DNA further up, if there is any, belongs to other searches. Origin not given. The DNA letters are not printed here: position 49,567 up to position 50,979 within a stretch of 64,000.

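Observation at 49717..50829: Geranylgeranyl-reductase paralog positioned next to aglB: candidate dolichol reductase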

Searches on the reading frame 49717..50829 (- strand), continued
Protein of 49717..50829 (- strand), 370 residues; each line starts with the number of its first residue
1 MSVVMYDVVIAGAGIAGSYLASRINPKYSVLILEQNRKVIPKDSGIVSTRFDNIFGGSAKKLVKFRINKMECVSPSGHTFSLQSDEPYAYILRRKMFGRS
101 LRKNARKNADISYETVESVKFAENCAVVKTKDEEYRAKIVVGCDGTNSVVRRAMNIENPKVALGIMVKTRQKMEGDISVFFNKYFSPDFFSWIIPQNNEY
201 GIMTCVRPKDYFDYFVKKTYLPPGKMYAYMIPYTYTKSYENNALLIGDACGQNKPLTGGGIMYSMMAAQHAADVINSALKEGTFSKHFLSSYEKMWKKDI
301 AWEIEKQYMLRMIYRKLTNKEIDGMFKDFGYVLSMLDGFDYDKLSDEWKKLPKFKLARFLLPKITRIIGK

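Call 26: search_solved_structures(query=A1, max_evalue=0.001, show_alignments=3)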
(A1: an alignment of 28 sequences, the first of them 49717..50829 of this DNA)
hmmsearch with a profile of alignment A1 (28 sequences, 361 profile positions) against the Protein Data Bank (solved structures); distinct sequences matched with E-value up to 0.001: 59.
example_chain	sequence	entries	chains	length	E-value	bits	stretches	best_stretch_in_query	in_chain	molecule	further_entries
3oz2_A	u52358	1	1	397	5.4e-26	94.9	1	2-326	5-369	Digeranylgeranylglycerophospholipid reductase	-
4opl_A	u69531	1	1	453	1.2e-12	51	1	2-317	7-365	Conserved Archaeal protein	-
4opt_A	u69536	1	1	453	1.2e-12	51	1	2-317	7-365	Conserved Archaeal protein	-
4opu_A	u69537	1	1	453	1.9e-12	50.3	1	2-317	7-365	Conserved Archaeal protein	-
4opi_A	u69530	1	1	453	2.1e-12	50.2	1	2-317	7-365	Conserved Archaeal protein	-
4n9x_A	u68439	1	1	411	3.4e-12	49.5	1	2-150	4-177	Putative monooxygenase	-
3atq_A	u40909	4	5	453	3.7e-12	49.4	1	2-317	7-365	Conserved Archaeal protein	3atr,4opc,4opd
4opg_A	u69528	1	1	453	3.7e-12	49.4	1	2-317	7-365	Conserved Archaeal protein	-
5vqb_A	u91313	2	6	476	1.5e-11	47.3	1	1-152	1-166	Rifampin monooxygenase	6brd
5dbj_E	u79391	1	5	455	3.4e-11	46.2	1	226-292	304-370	FADH2-dependent halogenase PltA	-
8uiu_A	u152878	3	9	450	1.7e-10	43.9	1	226-331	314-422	Flavin monooxygenase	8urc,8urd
4k22_A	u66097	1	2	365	2.9e-10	43.1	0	83-150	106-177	Protein VisC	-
7koe_C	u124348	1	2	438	1.5e-09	40.8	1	219-293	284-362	Electron transfer flavoprotein-quinone oxidoreductase FixC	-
7fco_A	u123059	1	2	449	3.4e-09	39.6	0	232-292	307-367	ChlB4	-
8zop_A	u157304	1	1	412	1.8e-08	37.2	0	2-32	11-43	Halogenase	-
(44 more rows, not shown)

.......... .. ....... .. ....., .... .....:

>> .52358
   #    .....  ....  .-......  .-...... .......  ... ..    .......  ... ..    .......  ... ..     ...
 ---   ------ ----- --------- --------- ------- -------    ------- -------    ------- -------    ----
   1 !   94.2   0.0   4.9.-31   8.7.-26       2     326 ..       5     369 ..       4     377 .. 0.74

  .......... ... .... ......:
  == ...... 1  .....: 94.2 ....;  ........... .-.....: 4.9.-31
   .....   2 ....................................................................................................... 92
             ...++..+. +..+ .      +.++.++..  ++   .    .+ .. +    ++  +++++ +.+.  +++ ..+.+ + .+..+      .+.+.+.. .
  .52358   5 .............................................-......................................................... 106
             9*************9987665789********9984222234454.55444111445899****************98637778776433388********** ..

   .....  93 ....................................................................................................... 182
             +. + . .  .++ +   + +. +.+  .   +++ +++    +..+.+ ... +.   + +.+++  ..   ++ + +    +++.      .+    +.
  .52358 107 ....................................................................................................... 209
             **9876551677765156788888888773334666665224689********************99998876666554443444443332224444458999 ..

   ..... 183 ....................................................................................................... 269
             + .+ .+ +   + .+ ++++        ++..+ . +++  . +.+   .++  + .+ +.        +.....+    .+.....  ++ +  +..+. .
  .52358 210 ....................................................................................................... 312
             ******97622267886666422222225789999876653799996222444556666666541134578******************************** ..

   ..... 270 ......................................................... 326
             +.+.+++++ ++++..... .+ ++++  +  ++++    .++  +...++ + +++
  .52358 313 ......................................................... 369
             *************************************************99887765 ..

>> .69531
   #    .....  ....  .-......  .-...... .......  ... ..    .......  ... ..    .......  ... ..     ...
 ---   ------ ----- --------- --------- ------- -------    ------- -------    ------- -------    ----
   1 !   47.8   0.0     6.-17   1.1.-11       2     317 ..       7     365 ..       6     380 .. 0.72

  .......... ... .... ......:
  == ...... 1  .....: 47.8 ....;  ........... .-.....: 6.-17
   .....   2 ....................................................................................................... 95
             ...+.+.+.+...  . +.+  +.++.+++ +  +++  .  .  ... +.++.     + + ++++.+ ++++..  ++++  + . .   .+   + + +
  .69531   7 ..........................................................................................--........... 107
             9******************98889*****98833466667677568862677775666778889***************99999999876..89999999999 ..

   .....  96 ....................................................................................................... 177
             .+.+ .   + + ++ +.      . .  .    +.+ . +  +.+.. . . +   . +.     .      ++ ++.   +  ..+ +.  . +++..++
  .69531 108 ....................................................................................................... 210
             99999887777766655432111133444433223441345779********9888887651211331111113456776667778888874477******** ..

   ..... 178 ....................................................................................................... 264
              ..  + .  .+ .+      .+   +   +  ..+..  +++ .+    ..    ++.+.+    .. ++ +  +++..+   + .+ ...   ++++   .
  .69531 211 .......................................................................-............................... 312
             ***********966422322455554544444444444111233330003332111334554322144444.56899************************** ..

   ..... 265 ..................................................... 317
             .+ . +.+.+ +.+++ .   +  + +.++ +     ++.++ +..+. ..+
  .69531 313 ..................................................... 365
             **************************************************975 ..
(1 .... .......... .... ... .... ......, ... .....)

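Call 35: find_homologous_proteins(query=L050:10001-11041:+)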
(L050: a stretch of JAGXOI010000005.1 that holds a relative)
Query L050:10001-11041:+ (347 aa): 151 proteins with E <= 0.001 among 3018 candidates; the best 120 are listed.
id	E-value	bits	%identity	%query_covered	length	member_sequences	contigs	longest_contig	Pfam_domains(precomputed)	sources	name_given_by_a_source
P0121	9.2e-218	740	96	99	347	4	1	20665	PF01266.31,PF13450.13,PF05834.19,PF01494.26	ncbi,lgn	-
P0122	3.3e-189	646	82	99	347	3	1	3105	PF13450.13,PF05834.19,PF01494.26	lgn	-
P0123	8.3e-176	602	78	99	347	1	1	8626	PF01266.31,PF13450.13,PF05834.19,PF01494.26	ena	-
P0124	3.7e-173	593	75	99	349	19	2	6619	PF13450.13,PF05834.19,PF01494.26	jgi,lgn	-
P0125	1.1e-155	536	71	99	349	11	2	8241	PF13450.13,PF01494.26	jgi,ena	-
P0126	1.7e-151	522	69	99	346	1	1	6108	PF13450.13,PF05834.19,PF01494.26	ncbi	-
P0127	1.5e-146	506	64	99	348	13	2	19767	PF01266.31,PF13450.13,PF05834.19,PF01494.26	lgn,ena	-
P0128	9.3e-136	470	62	96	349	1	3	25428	PF01266.31,PF13450.13,PF05834.19,PF01494.26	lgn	-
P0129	2.9e-133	462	61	97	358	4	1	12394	PF01494.26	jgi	-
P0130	2.9e-130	452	60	99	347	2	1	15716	PF05834.19,PF01494.26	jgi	jgi:flavin-dependent dehydrogenase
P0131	1.1e-129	450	60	99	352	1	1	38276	PF05834.19,PF01494.26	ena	-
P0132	6.8e-129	448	59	99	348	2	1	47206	PF01266.31,PF13450.13,PF05834.19,PF01494.26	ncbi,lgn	-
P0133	5.3e-128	445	60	99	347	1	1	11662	PF05834.19,PF01494.26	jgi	jgi:flavin-dependent dehydrogenase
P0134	7.5e-128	444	60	99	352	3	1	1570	PF01494.26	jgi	-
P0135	7.4e-127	441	60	97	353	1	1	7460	PF01494.26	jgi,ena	-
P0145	1.7e-114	400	56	96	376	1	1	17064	PF01266.31,PF01494.26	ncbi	ncbi:MAG: hypothetical protein ACP5E4_00400 [Candidatus Aenigmatarchaeota archaeon]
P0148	8.6e-98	346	50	96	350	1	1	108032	PF01494.26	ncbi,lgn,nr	ncbi:MAG: NAD(P)/FAD-dependent oxidoreductase [Candidatus Aenigmarchaeota archaeon]|nr:NAD(P)/FAD-de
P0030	6.8e-42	162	36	90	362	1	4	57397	PF01494.26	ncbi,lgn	-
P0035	9.4e-42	161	37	90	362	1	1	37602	PF01266.31,PF05834.19,PF01494.26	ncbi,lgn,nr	ncbi:MAG: NAD(P)/FAD-dependent oxidoreductase [Candidatus Aenigmarchaeota archaeon]|nr:NAD(P)/FAD-de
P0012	7.7e-40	155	37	90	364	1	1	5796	PF01266.31,PF05834.19,PF01494.26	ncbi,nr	ncbi:NAD(P)/FAD-dependent oxidoreductase [archaeon]|nr:NAD(P)/FAD-dependent oxidoreductase [archaeon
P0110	4.1e-38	149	36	93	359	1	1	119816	PF13738.13,PF04820.21,PF05834.19,PF01494.26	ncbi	ncbi:MAG: NAD(P)/FAD-dependent oxidoreductase [Candidatus Aenigmatarchaeota archaeon]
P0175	8.5e-31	125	33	89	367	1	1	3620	PF13450.13,PF05834.19,PF01494.26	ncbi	ncbi:MAG: NAD(P)/FAD-dependent oxidoreductase [Candidatus Aenigmatarchaeota archaeon]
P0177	1.2e-30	125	34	90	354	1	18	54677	PF01266.31,PF13738.13,PF05834.19,PF01494.26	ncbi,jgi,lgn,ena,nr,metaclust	ncbi:MAG: NAD(P)/FAD-dependent oxidoreductase [Candidatus Aenigmarchaeota archaeon]|nr:NAD(P)/FAD-de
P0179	3.4e-30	123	30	88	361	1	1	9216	PF01266.31,PF22578.3,PF03486.21,PF01494.26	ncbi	ncbi:MAG: NAD(P)/FAD-dependent oxidoreductase [Candidatus Aenigmatarchaeota archaeon]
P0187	1.9e-27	114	32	95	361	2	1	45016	PF01266.31,PF07992.21,PF03486.21,PF01494.26,PF12831.14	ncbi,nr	ncbi:MAG: NAD(P)/FAD-dependent oxidoreductase [Candidatus Aenigmarchaeota archaeon]|nr:NAD(P)/FAD-de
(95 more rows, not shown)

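Call 37: predict_structure(alignment_id=A1)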
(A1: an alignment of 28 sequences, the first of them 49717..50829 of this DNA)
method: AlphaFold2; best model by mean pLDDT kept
length: 370 residues; sequences in the alignment: 28
mean_pLDDT: 92.8   pTM: 0.90
mean pLDDT of the five models: 92.8, 92.8, 92.5, 92.0, 91.9
residues with pLDDT >= 90: 301; 70-90: 64; 50-70: 4; < 50: 1
segments of 3 or more residues with pLDDT < 50: none
pLDDT, mean of each block of 10 residues (from residue 1): 84 95 98 89 89 90 95 96 92 94 96 97 94 97 96 97 96 96 95 97 96 98 95 96 97 87 96 98 97 96 91 92 93 82 80 84 74
secondary structure, 60 per line:
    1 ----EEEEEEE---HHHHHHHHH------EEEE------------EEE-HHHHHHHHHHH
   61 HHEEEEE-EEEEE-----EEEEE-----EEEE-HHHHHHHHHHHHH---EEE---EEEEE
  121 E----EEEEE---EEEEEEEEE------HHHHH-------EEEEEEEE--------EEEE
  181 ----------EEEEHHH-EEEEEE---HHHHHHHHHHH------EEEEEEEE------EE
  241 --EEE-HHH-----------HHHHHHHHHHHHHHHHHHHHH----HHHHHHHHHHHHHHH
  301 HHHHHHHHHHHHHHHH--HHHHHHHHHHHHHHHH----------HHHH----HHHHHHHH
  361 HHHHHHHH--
elements in order: E5-11 H15-23 E30-33 E46-48 H50-62 E63-67 E69-73 E79-83 E89-92 H94-106 E110-112 E116-121 E126-130 E134-142 H149-153 E161-168 E177-180 E191-194 E199-204 H208-218 E225-232 E243-245 H261-281 H286-316 H319-334 H345-348 H353-368

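Call 40: fold_search(model_id=the predicted structure, library=pdb)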
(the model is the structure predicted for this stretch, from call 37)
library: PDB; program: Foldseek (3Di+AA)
matches with E <= 10: 1815; with E <= 0.001: 1065
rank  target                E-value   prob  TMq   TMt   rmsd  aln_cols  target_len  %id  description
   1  3oz2                  5.6e-25  1.00  0.84  0.78   3.5       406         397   18  Crystal structure of a geranylgeranyl bacteriochlorophyll reductase-like (Ta0516) from Thermoplasma acidophilum at 1.60  (released 2010-10-27)
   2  4opl                  2.0e-23  1.00  0.80  0.67   4.4       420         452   20  Constructing tailored isoprenoid products by structure-guided modification of geranylgeranyl reductase. (released 2014-07-09)
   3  4opg                  2.9e-23  1.00  0.79  0.66   4.8       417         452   20  Constructing tailored isoprenoid products by structure-guided modification of geranylgeranyl reductase. (released 2014-07-09)
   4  4opt                  3.5e-23  1.00  0.80  0.67   4.5       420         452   20  Constructing tailored isoprenoid products by structure-guided modification of geranylgeranyl reductase (released 2014-07-09)
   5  3atq                  7.4e-23  1.00  0.79  0.65   5.9       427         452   19  Geranylgeranyl Reductase (GGR) from Sulfolobus acidocaldarius (released 2011-05-04)
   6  4opi                  7.9e-23  1.00  0.80  0.67   3.9       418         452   20  Constructing tailored isoprenoid products by structure-guided modification of geranylgeranyl reductase. (released 2014-07-09)
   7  4opu                  1.5e-22  1.00  0.80  0.66   3.7       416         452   19  Constructing tailored isoprenoid products by structure-guided modification of geranylgeranyl reductase (released 2014-07-09)
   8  7koe_C                2.4e-20  1.00  0.69  0.59   8.4       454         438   16  Electron bifurcating flavoprotein Fix/EtfABCX (released 2021-01-20)
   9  8urd_C                1.8e-18  1.00  0.72  0.67   4.8       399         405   20  Bacillus niacini flavin monooxygenase with bound (2,6)DHP (released 2024-09-18)
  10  8urd_B                4.0e-18  1.00  0.70  0.65   5.5       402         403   18  Bacillus niacini flavin monooxygenase with bound (2,6)DHP (released 2024-09-18)
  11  5bva                  1.1e-17  1.00  0.68  0.64   5.7       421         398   16  Structure of flavin-dependent brominase Bmp2 (released 2016-03-09)
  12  7fco_A                1.9e-17  1.00  0.68  0.59   6.3       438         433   18  ChlB4 Halogenase (released 2022-03-16)
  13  5dbj_D                3.0e-17  1.00  0.69  0.60   5.6       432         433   18  Crystal structure of halogenase PltA (released 2015-10-07)
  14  5buk_A                4.2e-17  1.00  0.69  0.60   5.7       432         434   19  Structure of flavin-dependent chlorinase Mpy16 (released 2016-03-09)
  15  5bul                  4.2e-17  1.00  0.65  0.62   6.4       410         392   16  Structure of flavin-dependent brominase Bmp2 triple mutant Y302S F306V A345W (released 2016-03-09)
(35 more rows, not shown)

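Call 41: find_encoding_contigs(protein=P0001, flank=10000, max_places=3)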
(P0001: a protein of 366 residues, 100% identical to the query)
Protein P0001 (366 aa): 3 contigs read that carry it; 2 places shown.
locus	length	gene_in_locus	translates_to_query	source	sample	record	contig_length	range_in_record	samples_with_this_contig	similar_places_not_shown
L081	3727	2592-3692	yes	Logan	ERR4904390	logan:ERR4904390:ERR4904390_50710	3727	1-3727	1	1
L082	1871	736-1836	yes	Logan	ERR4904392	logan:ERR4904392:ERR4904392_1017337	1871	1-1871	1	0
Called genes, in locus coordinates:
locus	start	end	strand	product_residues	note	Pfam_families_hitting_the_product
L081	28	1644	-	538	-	PF02355:SecD_SecF_C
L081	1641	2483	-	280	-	PF02355:SecD_SecF_C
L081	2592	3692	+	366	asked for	PF01494:FAD_binding_3 (faint), PF05834:Lycopene_cycl (weak)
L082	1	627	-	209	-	?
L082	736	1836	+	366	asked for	PF01494:FAD_binding_3 (faint), PF05834:Lycopene_cycl (weak)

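Call 42: find_encoding_contigs(protein=P0187, flank=6000, max_places=3)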
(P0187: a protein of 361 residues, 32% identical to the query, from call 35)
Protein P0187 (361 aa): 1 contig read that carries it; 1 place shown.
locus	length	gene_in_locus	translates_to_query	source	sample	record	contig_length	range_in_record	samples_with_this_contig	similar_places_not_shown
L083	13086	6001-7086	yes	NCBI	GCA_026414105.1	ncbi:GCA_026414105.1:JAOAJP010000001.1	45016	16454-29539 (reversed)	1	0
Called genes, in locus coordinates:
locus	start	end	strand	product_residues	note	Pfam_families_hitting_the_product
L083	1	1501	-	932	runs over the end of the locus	PF00270:DEAD, PF04851:ResIII, PF00271:Helicase_C, PF19306:WHD_Lhr, PF08494:DEAD_assoc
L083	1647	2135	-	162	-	-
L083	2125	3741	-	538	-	PF05833:NFACT_N, PF05670:NFACT-R_1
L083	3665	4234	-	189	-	PF04079:SMC_ScpB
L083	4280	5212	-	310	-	PF08271:Zn_Ribbon_TF, PF22109:Zn_ribbon_tTFIIB (weak), PF00382:TFIIB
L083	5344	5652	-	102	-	PF01918:Alba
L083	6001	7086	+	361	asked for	PF01266:DAO (faint), PF01494:FAD_binding_3, PF03486:HI0933_like (weak), PF07992:Pyr_redox_2 (faint), PF12831:FAD_oxidored (weak)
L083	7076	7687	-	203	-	-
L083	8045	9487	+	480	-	PF11614:FixG_C (faint)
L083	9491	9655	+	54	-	-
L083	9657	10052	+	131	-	-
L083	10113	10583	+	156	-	PF25213:HVO_A0261_N (weak), PF12840:HTH_20 (weak), PF13463:HTH_27 (weak), PF01022:HTH_5, PF13412:HTH_24 (weak)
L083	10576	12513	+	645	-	PF09826:Beta_propel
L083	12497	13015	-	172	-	PF01994:Trm56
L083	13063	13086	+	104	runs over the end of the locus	PF01176:eIF-1a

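Call 43: find_encoding_contigs(protein=P0179, flank=6000, max_places=3)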
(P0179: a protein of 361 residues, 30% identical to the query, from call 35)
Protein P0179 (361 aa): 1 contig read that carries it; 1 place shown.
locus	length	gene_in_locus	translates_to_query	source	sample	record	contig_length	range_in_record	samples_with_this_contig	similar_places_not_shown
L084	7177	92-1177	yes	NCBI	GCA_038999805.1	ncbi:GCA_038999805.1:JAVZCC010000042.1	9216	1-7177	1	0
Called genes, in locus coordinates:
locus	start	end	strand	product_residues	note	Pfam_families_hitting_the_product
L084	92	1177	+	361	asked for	PF01266:DAO (faint), PF01494:FAD_binding_3, PF03486:HI0933_like (weak), PF22578:GGR_cat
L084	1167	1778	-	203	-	-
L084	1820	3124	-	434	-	PF03951:Gln-synt_N, PF00120:Gln-synt_C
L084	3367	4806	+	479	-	PF06280:fn3_5 (faint), PF22073:Cep192_D4 (faint), PF22544:HYDIN_VesB_CFA65-like_Ig (faint), PF11614:FixG_C (faint)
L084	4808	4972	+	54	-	-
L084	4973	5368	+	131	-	-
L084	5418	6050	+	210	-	PF02308:MgtC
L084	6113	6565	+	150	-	PF25213:HVO_A0261_N (weak), PF12840:HTH_20 (weak), PF01022:HTH_5, PF12802:MarR_2 (weak)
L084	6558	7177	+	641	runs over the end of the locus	PF09826:Beta_propel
